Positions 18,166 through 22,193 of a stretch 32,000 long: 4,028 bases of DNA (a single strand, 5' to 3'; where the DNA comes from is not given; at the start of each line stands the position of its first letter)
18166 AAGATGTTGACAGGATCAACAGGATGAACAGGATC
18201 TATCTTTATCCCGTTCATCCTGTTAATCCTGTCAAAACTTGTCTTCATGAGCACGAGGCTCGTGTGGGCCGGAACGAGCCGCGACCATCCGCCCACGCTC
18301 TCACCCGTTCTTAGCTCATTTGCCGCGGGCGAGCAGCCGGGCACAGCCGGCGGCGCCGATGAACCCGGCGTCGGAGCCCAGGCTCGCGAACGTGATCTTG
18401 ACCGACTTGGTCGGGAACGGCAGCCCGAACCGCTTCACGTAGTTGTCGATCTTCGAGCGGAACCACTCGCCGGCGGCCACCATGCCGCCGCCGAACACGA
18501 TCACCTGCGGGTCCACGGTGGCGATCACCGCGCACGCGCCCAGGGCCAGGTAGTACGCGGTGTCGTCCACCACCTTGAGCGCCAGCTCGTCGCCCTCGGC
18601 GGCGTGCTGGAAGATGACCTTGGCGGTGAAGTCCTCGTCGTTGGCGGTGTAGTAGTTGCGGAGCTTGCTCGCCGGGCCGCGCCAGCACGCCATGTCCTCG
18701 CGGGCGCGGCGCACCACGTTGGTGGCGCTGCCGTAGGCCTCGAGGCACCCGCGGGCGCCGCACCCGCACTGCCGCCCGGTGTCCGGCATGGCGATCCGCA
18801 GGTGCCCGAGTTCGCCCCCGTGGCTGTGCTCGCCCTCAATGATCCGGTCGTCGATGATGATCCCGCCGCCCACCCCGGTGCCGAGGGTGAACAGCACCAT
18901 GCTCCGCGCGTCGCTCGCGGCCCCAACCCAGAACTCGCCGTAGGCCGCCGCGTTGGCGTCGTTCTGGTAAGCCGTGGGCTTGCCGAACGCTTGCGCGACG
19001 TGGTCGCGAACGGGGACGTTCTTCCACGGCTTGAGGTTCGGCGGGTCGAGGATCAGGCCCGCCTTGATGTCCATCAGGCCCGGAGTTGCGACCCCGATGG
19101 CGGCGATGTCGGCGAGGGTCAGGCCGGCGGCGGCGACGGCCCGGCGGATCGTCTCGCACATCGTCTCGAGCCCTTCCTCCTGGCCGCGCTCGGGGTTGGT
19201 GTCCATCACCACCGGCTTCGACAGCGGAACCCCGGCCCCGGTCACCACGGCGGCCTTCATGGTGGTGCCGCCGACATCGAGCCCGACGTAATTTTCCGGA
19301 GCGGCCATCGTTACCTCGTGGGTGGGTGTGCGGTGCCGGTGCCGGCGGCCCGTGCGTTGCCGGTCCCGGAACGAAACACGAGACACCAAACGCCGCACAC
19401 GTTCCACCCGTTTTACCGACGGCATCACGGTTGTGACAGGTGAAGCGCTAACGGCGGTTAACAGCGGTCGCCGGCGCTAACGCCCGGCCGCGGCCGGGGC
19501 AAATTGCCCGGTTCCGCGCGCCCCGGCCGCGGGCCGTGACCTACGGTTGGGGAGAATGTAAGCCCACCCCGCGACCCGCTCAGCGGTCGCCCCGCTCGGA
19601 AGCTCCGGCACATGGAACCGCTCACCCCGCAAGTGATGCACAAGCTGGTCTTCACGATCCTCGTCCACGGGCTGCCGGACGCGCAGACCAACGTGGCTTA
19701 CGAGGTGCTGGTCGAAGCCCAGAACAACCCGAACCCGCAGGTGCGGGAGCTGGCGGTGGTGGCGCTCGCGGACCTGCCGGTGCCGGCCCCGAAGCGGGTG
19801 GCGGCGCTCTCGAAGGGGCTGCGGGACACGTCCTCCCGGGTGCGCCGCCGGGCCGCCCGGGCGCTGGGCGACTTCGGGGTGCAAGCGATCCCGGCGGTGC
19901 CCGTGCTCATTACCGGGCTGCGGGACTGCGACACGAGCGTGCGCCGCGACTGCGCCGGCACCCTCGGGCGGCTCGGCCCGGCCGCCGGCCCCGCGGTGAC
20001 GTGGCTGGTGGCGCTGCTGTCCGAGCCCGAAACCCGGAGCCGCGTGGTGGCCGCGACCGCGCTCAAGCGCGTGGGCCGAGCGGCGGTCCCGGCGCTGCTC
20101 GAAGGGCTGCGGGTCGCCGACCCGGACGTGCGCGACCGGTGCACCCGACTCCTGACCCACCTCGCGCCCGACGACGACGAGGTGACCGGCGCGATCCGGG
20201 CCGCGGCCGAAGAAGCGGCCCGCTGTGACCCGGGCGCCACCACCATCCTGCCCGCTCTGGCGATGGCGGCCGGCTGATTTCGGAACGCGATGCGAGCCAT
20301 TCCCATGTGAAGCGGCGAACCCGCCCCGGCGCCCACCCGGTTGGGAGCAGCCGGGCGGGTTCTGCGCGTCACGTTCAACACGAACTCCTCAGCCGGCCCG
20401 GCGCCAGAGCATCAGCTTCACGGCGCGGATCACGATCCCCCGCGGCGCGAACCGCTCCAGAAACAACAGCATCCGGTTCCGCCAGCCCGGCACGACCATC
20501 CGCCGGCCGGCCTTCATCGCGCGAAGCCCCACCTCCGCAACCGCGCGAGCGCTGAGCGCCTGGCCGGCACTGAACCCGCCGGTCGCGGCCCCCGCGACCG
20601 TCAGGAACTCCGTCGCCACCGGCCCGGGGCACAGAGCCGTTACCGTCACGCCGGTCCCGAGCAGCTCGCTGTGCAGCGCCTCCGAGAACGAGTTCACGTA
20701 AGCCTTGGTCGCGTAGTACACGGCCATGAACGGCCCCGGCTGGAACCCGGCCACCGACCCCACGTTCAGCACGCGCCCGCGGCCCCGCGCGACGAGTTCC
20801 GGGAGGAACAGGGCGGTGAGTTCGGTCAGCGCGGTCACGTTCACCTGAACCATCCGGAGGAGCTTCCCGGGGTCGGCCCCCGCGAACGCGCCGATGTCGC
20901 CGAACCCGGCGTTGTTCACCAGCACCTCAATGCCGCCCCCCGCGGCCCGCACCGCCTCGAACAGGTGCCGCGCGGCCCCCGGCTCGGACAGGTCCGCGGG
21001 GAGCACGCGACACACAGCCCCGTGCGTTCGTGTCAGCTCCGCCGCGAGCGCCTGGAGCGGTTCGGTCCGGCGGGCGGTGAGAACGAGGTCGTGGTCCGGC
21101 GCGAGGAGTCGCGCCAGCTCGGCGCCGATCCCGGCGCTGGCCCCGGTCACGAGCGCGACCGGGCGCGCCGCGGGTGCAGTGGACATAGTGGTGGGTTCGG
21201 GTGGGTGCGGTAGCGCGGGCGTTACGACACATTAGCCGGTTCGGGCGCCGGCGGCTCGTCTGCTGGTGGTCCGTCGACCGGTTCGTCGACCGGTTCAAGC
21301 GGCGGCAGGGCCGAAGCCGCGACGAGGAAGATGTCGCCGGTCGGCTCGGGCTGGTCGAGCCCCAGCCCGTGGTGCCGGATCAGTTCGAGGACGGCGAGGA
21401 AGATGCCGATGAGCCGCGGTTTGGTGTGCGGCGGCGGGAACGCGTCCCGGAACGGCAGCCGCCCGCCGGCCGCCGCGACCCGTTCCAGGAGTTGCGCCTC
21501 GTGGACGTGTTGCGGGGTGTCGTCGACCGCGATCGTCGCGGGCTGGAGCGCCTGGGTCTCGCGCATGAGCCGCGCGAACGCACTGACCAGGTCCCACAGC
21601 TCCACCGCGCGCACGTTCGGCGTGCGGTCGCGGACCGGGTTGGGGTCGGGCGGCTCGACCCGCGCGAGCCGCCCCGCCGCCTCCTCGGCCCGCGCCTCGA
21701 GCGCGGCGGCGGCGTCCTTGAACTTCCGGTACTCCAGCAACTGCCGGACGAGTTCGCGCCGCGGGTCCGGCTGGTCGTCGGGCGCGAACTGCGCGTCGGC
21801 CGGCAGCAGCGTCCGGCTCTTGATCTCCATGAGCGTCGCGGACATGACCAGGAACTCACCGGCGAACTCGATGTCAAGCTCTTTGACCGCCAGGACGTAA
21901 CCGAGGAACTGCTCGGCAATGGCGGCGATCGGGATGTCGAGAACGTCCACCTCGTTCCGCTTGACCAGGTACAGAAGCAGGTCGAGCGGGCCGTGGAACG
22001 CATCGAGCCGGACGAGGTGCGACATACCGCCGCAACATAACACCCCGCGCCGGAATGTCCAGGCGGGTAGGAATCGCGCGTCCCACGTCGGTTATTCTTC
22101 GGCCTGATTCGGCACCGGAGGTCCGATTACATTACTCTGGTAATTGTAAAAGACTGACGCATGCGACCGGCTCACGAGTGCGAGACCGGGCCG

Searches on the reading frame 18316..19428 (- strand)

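Call 76: search_protein_families(library=pfam, proteins=[window:18316-19428:-], max_evalue=0.001)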
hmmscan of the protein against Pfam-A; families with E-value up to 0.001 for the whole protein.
window:18316-19428:- (370 aa): 2 families
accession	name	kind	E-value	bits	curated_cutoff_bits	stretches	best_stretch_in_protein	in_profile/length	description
PF00480.26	ROK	-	1.2e-65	222.3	22.9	1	47-361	1-289/294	ROK family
PF01869.26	BcrAD_BadFG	-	5e-08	33.2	31.5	1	48-117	1-71/271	BadF/BadG/BcrA/BcrD ATPase family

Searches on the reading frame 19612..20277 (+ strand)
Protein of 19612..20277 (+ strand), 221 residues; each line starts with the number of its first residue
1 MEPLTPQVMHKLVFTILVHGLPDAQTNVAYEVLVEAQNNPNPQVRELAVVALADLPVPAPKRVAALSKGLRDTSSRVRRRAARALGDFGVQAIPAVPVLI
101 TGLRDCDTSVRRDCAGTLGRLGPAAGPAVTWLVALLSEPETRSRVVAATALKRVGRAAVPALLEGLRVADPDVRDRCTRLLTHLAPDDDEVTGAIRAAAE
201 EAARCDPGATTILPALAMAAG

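Call 76: search_protein_families(library=pfam, proteins=[window:19612-20277:+], max_evalue=0.001)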
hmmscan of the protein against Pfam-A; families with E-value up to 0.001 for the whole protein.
window:19612-20277:+ (221 aa): 6 families
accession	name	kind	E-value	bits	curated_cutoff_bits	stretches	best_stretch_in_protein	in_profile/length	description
PF13646.12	HEAT_2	-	9.4e-18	64.7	27.7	2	32-92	3-63/88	HEAT repeats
PF02985.28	HEAT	-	2.9e-16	58.5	23.5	0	65-88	4-27/31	HEAT repeat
PF13513.12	HEAT_EZ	-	3e-08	34.5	27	0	95-121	29-55/55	HEAT-like repeat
PF03130.22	HEAT_PBS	-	3.4e-07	30.6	20.9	0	77-103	1-25/27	PBS lyase HEAT-like repeat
PF00514.29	Arm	-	1.6e-06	28.4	20.6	0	95-121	13-39/41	Armadillo/beta-catenin-like repeat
PF12717.13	Cnd1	-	0.0004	20.9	26.4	0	44-85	2-45/162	non-SMC mitotic condensation complex subunit 1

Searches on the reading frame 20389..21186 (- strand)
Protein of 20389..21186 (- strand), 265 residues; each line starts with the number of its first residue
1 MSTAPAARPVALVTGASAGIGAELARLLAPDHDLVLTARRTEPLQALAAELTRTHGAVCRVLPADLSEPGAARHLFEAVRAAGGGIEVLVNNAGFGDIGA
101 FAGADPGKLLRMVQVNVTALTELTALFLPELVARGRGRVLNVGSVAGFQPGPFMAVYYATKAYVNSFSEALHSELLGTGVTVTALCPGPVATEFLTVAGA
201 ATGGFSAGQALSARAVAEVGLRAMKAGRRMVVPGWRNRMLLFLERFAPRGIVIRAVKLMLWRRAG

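Call 76: search_protein_families(library=pfam, proteins=[window:20389-21186:-], max_evalue=0.001)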
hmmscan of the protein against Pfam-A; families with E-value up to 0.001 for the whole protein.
window:20389-21186:- (265 aa): 3 families
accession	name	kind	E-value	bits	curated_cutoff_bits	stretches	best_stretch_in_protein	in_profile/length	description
PF00106.31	adh_short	-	1.1e-45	156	26.6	1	10-195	2-187/195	short chain dehydrogenase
PF13561.12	adh_short_C2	-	1.8e-27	96.9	27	1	15-196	1-182/236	Enoyl-(Acyl carrier protein) reductase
PF08659.16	KR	-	1.5e-13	51.5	22.6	1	11-174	3-166/180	KR domain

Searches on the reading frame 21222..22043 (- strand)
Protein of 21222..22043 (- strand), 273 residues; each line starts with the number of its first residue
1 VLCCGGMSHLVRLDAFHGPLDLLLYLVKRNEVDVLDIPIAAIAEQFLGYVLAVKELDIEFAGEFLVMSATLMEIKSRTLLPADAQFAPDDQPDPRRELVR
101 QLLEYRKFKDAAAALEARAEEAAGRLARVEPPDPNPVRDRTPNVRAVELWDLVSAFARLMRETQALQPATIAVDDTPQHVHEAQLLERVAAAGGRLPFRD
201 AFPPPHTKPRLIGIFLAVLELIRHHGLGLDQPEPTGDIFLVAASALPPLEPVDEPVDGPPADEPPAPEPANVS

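Call 76: search_protein_families(library=pfam, proteins=[window:21222-22043:-], max_evalue=0.001)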
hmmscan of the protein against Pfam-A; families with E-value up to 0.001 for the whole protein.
window:21222-22043:- (273 aa): 1 family
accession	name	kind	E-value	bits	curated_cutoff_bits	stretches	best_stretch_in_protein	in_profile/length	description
PF02616.19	SMC_ScpA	-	5.3e-30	105.6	24.6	1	26-240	1-229/232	Segregation and condensation protein ScpA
